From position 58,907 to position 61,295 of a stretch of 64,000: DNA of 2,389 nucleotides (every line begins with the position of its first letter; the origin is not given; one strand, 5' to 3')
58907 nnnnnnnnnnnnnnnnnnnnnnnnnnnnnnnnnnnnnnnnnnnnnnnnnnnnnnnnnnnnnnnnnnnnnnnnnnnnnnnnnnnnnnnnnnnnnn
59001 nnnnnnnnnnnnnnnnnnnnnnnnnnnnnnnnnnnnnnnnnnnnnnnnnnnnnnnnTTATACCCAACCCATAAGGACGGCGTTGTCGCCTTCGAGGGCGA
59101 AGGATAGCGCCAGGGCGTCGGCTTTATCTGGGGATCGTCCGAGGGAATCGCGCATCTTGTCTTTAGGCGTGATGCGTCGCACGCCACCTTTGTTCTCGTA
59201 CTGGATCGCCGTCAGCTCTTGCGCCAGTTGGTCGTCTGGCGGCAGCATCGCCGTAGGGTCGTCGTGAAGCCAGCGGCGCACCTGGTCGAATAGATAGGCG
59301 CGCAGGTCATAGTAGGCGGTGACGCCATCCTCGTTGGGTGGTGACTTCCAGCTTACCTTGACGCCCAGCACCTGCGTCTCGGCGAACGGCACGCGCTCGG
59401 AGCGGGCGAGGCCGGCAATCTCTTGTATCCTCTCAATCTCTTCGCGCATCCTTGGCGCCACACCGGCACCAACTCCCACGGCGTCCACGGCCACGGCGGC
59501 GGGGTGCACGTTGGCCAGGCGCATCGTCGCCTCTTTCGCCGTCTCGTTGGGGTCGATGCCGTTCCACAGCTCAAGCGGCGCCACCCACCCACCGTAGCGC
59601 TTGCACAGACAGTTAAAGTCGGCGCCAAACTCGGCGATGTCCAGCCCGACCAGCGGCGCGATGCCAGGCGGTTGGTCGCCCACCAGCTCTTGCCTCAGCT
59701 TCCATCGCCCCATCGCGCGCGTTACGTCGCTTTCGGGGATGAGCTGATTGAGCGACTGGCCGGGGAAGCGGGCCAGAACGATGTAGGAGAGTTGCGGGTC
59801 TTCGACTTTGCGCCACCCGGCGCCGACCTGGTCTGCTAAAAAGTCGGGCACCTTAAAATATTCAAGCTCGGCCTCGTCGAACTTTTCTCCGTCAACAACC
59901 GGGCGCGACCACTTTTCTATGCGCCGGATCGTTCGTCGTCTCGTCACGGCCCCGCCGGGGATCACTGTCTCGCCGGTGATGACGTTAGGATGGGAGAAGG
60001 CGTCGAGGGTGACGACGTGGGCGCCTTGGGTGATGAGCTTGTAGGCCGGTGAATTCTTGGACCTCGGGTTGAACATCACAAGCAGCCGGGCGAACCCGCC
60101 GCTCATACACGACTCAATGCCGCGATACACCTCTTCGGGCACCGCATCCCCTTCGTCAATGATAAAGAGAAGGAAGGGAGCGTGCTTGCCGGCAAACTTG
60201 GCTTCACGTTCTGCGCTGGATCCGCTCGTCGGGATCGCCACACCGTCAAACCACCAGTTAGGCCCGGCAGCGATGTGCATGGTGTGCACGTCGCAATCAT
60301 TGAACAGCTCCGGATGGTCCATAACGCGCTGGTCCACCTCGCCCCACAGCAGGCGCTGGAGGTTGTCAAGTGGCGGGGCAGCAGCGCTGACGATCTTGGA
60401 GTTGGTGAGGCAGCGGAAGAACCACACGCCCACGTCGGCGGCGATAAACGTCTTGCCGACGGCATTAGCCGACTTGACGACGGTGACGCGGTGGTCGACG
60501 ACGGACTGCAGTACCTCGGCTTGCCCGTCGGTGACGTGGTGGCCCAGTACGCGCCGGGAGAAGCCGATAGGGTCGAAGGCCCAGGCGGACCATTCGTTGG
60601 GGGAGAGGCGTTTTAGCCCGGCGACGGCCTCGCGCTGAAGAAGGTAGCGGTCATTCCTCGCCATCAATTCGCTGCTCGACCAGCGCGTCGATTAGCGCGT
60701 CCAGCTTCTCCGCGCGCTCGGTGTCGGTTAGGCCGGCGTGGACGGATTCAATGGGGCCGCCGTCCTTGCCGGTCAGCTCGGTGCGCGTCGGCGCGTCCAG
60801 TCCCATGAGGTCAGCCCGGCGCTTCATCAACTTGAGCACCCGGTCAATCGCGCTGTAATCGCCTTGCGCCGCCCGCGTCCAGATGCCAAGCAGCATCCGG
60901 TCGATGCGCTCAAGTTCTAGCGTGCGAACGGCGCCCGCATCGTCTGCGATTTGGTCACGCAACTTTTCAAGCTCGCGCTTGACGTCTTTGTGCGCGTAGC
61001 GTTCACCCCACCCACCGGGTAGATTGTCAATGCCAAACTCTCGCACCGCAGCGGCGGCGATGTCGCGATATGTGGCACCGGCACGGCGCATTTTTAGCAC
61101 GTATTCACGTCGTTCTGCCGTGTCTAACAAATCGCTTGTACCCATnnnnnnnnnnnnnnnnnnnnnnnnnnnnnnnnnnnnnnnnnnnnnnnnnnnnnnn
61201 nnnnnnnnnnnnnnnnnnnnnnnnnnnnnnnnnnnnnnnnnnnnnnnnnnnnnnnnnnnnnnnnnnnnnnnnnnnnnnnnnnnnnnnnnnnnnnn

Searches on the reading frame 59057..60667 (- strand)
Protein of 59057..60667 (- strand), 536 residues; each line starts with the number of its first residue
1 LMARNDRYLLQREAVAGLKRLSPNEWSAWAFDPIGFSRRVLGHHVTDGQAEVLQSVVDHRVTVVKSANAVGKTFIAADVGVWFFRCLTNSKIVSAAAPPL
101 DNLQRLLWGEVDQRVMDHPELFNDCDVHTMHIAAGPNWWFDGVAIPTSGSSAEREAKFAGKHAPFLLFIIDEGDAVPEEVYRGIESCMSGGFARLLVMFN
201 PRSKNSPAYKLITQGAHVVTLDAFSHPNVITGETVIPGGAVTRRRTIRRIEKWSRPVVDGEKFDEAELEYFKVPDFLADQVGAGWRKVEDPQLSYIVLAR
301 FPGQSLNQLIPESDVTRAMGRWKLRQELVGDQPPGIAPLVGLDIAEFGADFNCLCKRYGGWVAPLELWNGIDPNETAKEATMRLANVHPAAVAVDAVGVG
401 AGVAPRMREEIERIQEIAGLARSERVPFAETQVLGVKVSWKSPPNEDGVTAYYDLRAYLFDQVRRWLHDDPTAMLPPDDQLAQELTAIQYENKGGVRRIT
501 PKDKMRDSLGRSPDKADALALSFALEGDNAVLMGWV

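Call 6: search_protein_families(library=pfam, max_evalue=0.01, proteins=[window:59057-60667:-])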
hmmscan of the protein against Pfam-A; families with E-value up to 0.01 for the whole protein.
window:59057-60667:- (536 aa): 0 families

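Call 8: search_protein_families(library=phrogs, max_evalue=0.001, proteins=[window:59057-60667:-])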
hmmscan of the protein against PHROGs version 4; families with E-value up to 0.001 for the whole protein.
window:59057-60667:- (536 aa): 2 families
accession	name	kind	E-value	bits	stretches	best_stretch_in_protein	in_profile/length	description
phrog_2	-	head and packaging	1.8e-24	87.5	1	47-524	268-590/807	terminase large subunit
phrog_5902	-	unknown function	2.4e-09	37.9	1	29-205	18-195/359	-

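Call 9: search_dna_similar(query=window:59057-60667:-, collection=phages, mode=protein, max_rows=30)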
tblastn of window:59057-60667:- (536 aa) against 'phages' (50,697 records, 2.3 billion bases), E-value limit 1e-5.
Records with a match: 296; places in all: 298; records where one place covers at least 80% of the query: 212.
Best place of each record, by identity: <60% 296.
By first word of the organism name: Salinibacter 185; Arthrobacter 29; Streptomyces 20; Clostridium 18; Xanthomonas 12; Caudoviricetes 5; Bacillus 4; Curtobacterium 3; Enterococcus 3; Clostridioides 3; and 12 more.
By host as written in the record: Salinibacter ruber M8 185; Arthrobacter sp. ATCC 21022 26; - 12; Streptomyces griseus ATCC 10137 10; Clostridium perfringens 7; Xanthomonas albilineans CFBP2523 6; Streptomyces lividans JI 1326 6; Clostridium difficile strain CD105HE1 ribotype 076 4; and 27 more.
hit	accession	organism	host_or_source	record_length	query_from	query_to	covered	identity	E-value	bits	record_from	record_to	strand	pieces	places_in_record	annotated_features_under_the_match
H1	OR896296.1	Salinibacter phage 5_12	Salinibacter ruber M8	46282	32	524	92%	38.9%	7e-89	304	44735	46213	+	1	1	5_12_60: hypothetical protein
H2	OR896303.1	Salinibacter phage 5_4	Salinibacter ruber M8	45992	32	524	92%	38.6%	8e-89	304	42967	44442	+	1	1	5_4_61: hypothetical protein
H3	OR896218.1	Salinibacter phage 14_1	Salinibacter ruber M8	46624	32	524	92%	38.6%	8e-89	304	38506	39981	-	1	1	14_1_54: hypothetical protein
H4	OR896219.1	Salinibacter phage 14_2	Salinibacter ruber M8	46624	32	524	92%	38.6%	8e-89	304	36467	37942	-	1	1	14_2_49: hypothetical protein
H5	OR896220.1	Salinibacter phage 14_3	Salinibacter ruber M8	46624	32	524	92%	38.6%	8e-89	304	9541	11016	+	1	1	14_3_18: hypothetical protein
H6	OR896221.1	Salinibacter phage 14_4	Salinibacter ruber M8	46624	32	524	92%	38.6%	8e-89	304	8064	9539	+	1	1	14_4_14: hypothetical protein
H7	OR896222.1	Salinibacter phage 14_5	Salinibacter ruber M8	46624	32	524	92%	38.6%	8e-89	304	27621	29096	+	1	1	14_5_45: hypothetical protein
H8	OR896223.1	Salinibacter phage 14_6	Salinibacter ruber M8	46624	32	524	92%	38.6%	8e-89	304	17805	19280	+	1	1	14_6_33: hypothetical protein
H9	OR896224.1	Salinibacter phage 14_7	Salinibacter ruber M8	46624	32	524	92%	38.6%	8e-89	304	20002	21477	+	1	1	14_7_36: hypothetical protein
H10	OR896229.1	Salinibacter phage 15_4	Salinibacter ruber M8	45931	32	524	92%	38.4%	5e-88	302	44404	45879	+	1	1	15_4_63: hypothetical protein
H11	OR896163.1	Salinibacter phage 10_1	Salinibacter ruber M8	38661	32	524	92%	38.4%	6e-88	302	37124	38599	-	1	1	10_1_52: hypothetical protein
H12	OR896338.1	Salinibacter phage 8_2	Salinibacter ruber M8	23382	32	524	92%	38.4%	8e-88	301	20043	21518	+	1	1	8_2_40: hypothetical protein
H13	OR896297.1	Salinibacter phage 5_13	Salinibacter ruber M8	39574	32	524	92%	38.4%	8e-88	301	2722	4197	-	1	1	5_13_3: hypothetical protein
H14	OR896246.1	Salinibacter phage 2_3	Salinibacter ruber M8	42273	32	524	92%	38.4%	8e-88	301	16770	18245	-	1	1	2_3_21: hypothetical protein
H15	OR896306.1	Salinibacter phage 5_7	Salinibacter ruber M8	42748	32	524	92%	38.4%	8e-88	301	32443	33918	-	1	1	5_7_41: hypothetical protein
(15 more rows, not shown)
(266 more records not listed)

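Call 11: find_related_loci(query=window:59057-60667:-, collection=viral_contigs, flank=10000)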
Query window:59057-60667:- (536 aa) in viral_contigs; peptide patterns used: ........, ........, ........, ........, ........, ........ (x = any residue, [..] = any of these).
2 stretches matched a pattern, but none encodes a relative of the query by tblastn (E <= 1e-3).

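Call 13: find_homologous_proteins(query=window:59057-60667:-)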
Query window:59057-60667:- (536 aa): 1169 proteins with E <= 0.001 among 8000 candidates; the best 120 are listed.
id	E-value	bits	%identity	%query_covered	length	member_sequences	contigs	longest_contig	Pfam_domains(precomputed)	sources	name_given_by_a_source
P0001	0.0e+0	1238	100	100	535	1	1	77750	-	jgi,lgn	jgi:hypothetical protein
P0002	7.0e-235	799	97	67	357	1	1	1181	-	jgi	jgi:hypothetical protein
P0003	6.6e-182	624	55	97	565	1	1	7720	-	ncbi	-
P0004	1.1e-153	531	51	93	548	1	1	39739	-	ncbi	ncbi:MAG: hypothetical protein ACOYBO_01060 [Azonexus sp.]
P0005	1.0e-152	528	51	94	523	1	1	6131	-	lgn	-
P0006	8.0e-149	515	50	93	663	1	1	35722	-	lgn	-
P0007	2.2e-146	507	48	95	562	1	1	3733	-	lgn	-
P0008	2.6e-146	507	50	92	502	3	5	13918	-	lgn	-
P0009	3.0e-146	506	48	95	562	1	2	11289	-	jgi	jgi:phage terminase large subunit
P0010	3.0e-145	503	51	93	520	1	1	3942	-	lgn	-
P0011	3.4e-145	503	50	93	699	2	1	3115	-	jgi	-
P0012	1.3e-144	501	49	94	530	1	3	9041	-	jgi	jgi:hypothetical protein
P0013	6.6e-144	499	50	90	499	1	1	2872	-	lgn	-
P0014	6.9e-143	495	49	93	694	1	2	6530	-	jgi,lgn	-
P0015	2.5e-142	494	51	92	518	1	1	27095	-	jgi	-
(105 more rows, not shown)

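Call 14: find_encoding_contigs(protein=P0001, flank=10000, max_places=3)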
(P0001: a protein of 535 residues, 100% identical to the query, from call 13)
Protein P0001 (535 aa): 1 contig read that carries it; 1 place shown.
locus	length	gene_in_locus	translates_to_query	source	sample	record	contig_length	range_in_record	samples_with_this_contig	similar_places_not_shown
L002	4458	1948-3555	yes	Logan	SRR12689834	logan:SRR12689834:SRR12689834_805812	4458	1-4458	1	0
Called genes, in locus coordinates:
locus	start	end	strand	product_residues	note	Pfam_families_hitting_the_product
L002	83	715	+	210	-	-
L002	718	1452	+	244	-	PF01555:N6_N4_Mtase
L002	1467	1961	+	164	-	-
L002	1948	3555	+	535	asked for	-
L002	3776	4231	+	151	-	-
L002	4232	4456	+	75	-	?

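Call 15: find_encoding_contigs(protein=P0004, flank=10000, max_places=2)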
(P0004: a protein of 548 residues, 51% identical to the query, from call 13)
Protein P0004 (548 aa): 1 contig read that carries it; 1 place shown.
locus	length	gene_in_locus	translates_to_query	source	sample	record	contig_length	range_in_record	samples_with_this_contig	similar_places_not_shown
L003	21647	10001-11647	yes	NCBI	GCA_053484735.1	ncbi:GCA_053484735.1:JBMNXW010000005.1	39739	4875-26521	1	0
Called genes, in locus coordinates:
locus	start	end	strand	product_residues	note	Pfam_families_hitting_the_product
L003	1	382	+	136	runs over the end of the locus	-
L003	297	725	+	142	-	-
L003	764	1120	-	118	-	-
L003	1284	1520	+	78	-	-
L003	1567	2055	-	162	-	-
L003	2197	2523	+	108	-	-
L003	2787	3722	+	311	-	PF02899:Phage_int_SAM_1 (faint), PF00589:Phage_integrase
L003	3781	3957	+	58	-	-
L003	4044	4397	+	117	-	-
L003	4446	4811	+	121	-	-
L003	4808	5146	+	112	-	PF13426:PAS_9 (weak)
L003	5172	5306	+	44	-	-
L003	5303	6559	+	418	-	-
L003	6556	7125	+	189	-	-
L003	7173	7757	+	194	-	-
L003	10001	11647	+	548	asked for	-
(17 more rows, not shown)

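Call 17: find_related_loci(query=A1, collection=metagenome_contigs, flank=10000)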
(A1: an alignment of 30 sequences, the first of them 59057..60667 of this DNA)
Query A1 (536 aa) in metagenome_contigs; peptide patterns used: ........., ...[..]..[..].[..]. (x = any residue, [..] = any of these).
600 stretches matched a pattern (row limit reached: there are more); 510 encode a relative of the query (tblastn E <= 1e-3); the best 80 are kept; 80 distinct loci.
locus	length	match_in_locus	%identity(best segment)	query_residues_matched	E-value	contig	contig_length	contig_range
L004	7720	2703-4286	55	14-535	0e+0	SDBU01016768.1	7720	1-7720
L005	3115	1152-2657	50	25-524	3e-161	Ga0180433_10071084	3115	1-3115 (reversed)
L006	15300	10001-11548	50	15-524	3e-151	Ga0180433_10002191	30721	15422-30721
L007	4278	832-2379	49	18-523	6e-153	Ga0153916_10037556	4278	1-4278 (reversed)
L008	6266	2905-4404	49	25-524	9e-150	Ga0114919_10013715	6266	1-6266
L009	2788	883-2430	48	18-523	2e-156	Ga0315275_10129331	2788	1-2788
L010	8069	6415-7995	48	20-524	2e-147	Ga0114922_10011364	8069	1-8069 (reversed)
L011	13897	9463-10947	50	33-526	2e-145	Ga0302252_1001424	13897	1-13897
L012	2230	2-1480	49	35-523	2e-155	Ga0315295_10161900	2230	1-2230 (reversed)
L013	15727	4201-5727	49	25-526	1e-142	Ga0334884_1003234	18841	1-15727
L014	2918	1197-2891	45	22-533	4e-148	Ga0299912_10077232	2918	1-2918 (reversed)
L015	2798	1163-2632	45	24-523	8e-144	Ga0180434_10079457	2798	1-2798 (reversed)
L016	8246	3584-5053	44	24-523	5e-131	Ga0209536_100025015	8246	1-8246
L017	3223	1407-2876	44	24-523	1e-135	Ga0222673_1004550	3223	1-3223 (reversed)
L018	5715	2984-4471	44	25-527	1e-130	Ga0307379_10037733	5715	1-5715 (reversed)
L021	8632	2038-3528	45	26-524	7e-129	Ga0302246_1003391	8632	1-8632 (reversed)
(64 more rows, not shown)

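Call 18: find_related_loci(query=A1, collection=viral_contigs, flank=10000)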
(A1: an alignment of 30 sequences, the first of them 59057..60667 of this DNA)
Query A1 (536 aa) in viral_contigs; peptide patterns used: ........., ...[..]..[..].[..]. (x = any residue, [..] = any of these).
600 stretches matched a pattern (row limit reached: there are more); 586 encode a relative of the query (tblastn E <= 1e-3); the best 80 are kept; 80 distinct loci.
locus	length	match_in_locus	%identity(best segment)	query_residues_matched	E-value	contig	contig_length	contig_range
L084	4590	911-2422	50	23-526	1e-158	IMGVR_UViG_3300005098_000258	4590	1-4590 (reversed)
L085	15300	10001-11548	50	15-524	5e-151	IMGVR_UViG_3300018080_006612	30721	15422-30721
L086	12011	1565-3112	50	15-524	5e-151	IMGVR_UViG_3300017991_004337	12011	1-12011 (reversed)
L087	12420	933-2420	51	32-526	2e-148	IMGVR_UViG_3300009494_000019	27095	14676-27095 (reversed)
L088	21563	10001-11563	49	15-531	2e-147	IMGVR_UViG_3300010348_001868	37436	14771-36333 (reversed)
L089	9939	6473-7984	48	24-526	1e-147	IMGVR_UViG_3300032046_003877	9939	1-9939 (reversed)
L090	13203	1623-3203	48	20-524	4e-147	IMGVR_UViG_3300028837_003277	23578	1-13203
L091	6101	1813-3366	48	22-524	5e-148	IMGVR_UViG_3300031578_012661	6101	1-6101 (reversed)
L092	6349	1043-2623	48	20-524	1e-147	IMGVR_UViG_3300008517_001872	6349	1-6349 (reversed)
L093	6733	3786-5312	49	25-526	1e-142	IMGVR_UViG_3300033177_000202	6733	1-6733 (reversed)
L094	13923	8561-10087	49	25-526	2e-142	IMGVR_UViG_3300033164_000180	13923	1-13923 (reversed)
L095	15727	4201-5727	49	25-526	2e-142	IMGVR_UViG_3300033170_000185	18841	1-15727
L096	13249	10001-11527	49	25-526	2e-142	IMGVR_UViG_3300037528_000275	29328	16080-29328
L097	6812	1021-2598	48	25-535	3e-142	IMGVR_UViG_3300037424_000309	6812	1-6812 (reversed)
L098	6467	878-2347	46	26-524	1e-139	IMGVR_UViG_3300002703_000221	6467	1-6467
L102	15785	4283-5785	45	14-523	1e-135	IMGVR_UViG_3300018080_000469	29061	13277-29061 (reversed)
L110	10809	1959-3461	45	22-534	2e-131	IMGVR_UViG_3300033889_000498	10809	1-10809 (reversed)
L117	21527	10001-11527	43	26-530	1e-128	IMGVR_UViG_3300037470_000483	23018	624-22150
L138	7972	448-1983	43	8-524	6e-127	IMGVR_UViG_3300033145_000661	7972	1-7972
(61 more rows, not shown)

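Call 19: find_related_loci(query=A1, collection=genome_contigs, flank=10000)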
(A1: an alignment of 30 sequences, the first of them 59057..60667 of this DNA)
Query A1 (536 aa) in genome_contigs; peptide patterns used: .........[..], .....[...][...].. (x = any residue, [..] = any of these).
45 stretches matched a pattern; 33 encode a relative of the query (tblastn E <= 1e-3); 33 distinct loci.
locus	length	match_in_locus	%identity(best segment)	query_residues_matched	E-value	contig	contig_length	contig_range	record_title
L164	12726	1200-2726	51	22-524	8e-149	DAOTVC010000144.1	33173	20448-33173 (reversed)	MAG TPA_asm: Anaerolineae bacterium isolate F7_115 k211_1219305, whole genome shotgun sequence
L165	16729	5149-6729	48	20-524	2e-147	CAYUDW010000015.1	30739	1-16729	MAG TPA_asm: uncultured candidatus Brocadiaceae bacterium isolate SRP068000_co1_552 genome assembly, contig: NODE_1649_l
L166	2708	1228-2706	49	33-524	2e-148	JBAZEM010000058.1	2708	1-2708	MAG: Kiritimatiellia bacterium isolate SO_2017_LW3_126 NODE_163126_length_2708_cov_3.746222_LW162_2017, whole genome sho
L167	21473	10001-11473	45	27-527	2e-135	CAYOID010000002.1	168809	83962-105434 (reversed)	MAG TPA_asm: uncultured Desulfohalobiaceae bacterium isolate SRP141376_co2_132 genome assembly, contig: NODE_170_length_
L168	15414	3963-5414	48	32-524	1e-133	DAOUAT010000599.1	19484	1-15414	MAG TPA_asm: Anaerolineae bacterium isolate H66_683 k113_148491, whole genome shotgun sequence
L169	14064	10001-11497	43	19-527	9e-132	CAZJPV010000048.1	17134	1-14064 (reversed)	MAG TPA_asm: uncultured Syntrophaceae bacterium isolate SRP098346_co1_215 genome assembly, contig: NODE_3444_length_1713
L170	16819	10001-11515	44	9-527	2e-131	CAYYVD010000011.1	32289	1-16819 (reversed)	MAG TPA_asm: uncultured Desulfobacterales bacterium isolate SRP141376_co2_252 genome assembly, contig: NODE_3021_length_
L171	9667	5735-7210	45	22-523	3e-131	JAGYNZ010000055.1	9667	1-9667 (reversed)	MAG: Deltaproteobacteria bacterium isolate M55B156 55, whole genome shotgun sequence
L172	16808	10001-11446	44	32-523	4e-131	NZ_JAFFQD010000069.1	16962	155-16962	Desulfogranum marinum strain DSM 2058 NODE_69_length_16962_cov_26.9086, whole genome shotgun sequence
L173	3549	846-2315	44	24-523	1e-134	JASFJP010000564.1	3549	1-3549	MAG: Desulfobacterales bacterium isolate D0608U02metaG_Bin_613 D0608U02metaG_FD_scaffold_7024_c1, whole genome shotgun s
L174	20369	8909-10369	47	32-527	4e-130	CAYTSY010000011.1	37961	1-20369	MAG TPA_asm: uncultured Desulfobacteraceae bacterium isolate binchicken_co232_234 genome assembly, contig: NODE_1756_len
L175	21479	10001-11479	44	25-527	2e-129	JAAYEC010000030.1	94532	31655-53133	MAG: Deltaproteobacteria bacterium isolate AS06rmzACSIP_61 247997_AS06, whole genome shotgun sequence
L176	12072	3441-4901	46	32-527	4e-129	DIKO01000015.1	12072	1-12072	MAG TPA_asm: Desulfobacteraceae bacterium UBA5616 UBA5616_contig_46190, whole genome shotgun sequence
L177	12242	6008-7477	44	24-523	2e-126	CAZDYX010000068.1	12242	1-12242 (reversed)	MAG TPA_asm: uncultured Desulfobulbia bacterium isolate binchicken_co266_215 genome assembly, contig: NODE_9165_length_1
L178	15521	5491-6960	43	24-523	2e-124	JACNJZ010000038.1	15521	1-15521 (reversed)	MAG: Candidatus Desulfobia pelagia NIOZ-UU_NODE_4763_length_15521_cov_5.77822, whole genome shotgun sequence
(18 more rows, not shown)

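Call 43: search_protein_families(library=pfam, max_evalue=0.001, proteins=[L021:3605-5812:+, L016:6063-7415:+, L138:3487-5394:+, L117:11505-13010:+, L164:2761-5448:+, L102:8243-10423:+, L098:2417-4057:+, L170:13619-15001:+, L176:5787-7979:+, L110:7236-9419:+])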
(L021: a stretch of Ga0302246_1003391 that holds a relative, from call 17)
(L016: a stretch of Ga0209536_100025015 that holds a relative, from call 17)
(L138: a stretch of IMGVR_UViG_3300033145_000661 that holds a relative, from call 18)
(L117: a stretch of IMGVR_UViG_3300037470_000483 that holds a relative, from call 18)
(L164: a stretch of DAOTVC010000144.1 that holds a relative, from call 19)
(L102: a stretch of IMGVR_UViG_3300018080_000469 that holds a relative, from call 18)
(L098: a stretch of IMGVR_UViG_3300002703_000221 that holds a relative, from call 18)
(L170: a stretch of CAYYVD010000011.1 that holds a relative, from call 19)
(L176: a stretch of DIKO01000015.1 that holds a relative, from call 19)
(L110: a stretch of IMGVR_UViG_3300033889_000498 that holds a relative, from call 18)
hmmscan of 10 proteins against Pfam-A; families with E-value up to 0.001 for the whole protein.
L021:3605-5812:+ (735 aa): 0 families

L016:6063-7415:+ (450 aa): 3 families
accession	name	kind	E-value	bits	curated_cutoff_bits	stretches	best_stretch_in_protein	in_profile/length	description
PF12167.14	Arm-DNA-bind_2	-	2.5e-19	69.5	22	1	39-101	2-65/65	Arm DNA-binding domain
PF00589.27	Phage_integrase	-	9.9e-19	68.2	27.1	1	247-401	18-165/172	Phage integrase family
PF14659.12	Phage_int_SAM_3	-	1.1e-07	32.4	22.6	1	123-178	2-57/58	Phage integrase, N-terminal SAM-like domain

L138:3487-5394:+ (635 aa): 1 family
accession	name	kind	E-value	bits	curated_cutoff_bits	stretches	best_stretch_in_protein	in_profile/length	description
PF05133.19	SPP1_portal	-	0.00014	21.4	25.5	0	37-180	8-144/416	Phage portal protein, SPP1 Gp6-like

L117:11505-13010:+ (501 aa): 1 family
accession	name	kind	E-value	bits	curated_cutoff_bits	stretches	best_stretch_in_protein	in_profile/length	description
PF06381.16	Phage_portal_3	-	3.1e-20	72.6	33.8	1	92-404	5-315/357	Phage portal protein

L164:2761-5448:+ (895 aa): 1 family
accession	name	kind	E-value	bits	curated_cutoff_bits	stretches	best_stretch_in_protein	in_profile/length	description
PF03420.18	Peptidase_S77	-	1.2e-15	58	27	1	148-297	47-190/198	Prohead core protein serine protease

L102:8243-10423:+ (726 aa): 1 family
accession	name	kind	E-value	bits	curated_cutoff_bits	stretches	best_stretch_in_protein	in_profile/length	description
PF23899.1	SU10_portal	-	2.5e-09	36.6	30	1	102-199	41-135/593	Phage SU10 portal protein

L098:2417-4057:+ (546 aa): 0 families

L170:13619-15001:+ (460 aa): 0 families

L176:5787-7979:+ (730 aa): 5 families
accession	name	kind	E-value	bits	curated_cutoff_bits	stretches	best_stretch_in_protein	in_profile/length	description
PF08487.16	VIT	-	1.8e-28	99.4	26.5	1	20-130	1-111/111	Vault protein inter-alpha-trypsin domain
PF13768.12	VWA_3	-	3.5e-16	60.1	27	1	267-415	3-153/155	von Willebrand factor type A domain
PF00092.34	VWA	-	3.5e-15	57.1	23.8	1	267-412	2-155/174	von Willebrand factor type A domain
PF13519.12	VWA_2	-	4.1e-11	43.9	27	1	268-372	2-107/107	von Willebrand factor type A domain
PF13757.12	VIT_2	-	7.7e-05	22.9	23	1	20-80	14-74/78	Vault protein inter-alpha-trypsin domain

L110:7236-9419:+ (727 aa): 2 families
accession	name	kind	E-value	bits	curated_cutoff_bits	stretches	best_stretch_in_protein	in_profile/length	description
PF00722.28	Glyco_hydro_16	-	2.7e-26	92.5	22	1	546-693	23-163/175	Glycosyl hydrolases family 16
PF01755.23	Glyco_transf_25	-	1.8e-14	54.5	24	1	46-250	3-196/199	Glycosyltransferase family 25 (LPS biosynthesis protein)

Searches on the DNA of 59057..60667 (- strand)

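Call 52: search_rna_families(sources=[L004, L086, L060, L092, L089, L129, L091, L103, L150, L097, L003, L087, L011], threshold=gathering)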
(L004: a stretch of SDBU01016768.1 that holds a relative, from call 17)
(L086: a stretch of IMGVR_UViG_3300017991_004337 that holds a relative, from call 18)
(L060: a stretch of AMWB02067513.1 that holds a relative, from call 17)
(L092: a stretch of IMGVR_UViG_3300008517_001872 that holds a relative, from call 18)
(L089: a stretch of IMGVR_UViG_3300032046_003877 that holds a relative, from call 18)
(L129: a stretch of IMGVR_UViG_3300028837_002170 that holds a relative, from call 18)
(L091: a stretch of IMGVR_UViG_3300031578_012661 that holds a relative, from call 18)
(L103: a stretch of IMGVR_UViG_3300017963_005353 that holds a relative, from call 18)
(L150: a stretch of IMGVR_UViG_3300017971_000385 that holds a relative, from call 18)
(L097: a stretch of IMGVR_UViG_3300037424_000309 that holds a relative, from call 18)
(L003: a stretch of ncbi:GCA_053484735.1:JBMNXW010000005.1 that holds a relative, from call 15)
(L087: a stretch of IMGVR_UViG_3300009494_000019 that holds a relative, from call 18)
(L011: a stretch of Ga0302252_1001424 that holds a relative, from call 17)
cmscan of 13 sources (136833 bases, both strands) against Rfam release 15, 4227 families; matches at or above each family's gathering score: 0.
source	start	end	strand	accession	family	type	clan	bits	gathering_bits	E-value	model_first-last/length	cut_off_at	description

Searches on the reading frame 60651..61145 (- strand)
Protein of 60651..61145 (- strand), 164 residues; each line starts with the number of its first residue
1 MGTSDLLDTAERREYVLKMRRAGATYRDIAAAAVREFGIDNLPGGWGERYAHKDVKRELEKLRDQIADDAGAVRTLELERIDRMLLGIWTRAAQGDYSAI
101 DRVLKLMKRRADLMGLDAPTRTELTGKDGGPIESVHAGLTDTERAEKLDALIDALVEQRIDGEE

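Call 6: search_protein_families(library=pfam, max_evalue=0.01, proteins=[window:60651-61145:-])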
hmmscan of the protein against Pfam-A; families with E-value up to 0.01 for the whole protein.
window:60651-61145:- (164 aa): 0 families

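Call 8: search_protein_families(library=phrogs, max_evalue=0.001, proteins=[window:60651-61145:-])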
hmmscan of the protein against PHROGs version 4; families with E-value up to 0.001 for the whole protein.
window:60651-61145:- (164 aa): 1 family
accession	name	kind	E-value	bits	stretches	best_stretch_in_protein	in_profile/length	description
phrog_645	-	DNA, RNA and nucleotide metabolism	3.1e-25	90.5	1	8-146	22-149/196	Rnase E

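Call 79: search_protein_families(library=ncbifam, max_evalue=0.01, proteins=[window:60651-61145:-])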
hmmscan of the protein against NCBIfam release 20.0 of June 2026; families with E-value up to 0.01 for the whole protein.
window:60651-61145:- (164 aa): 0 families
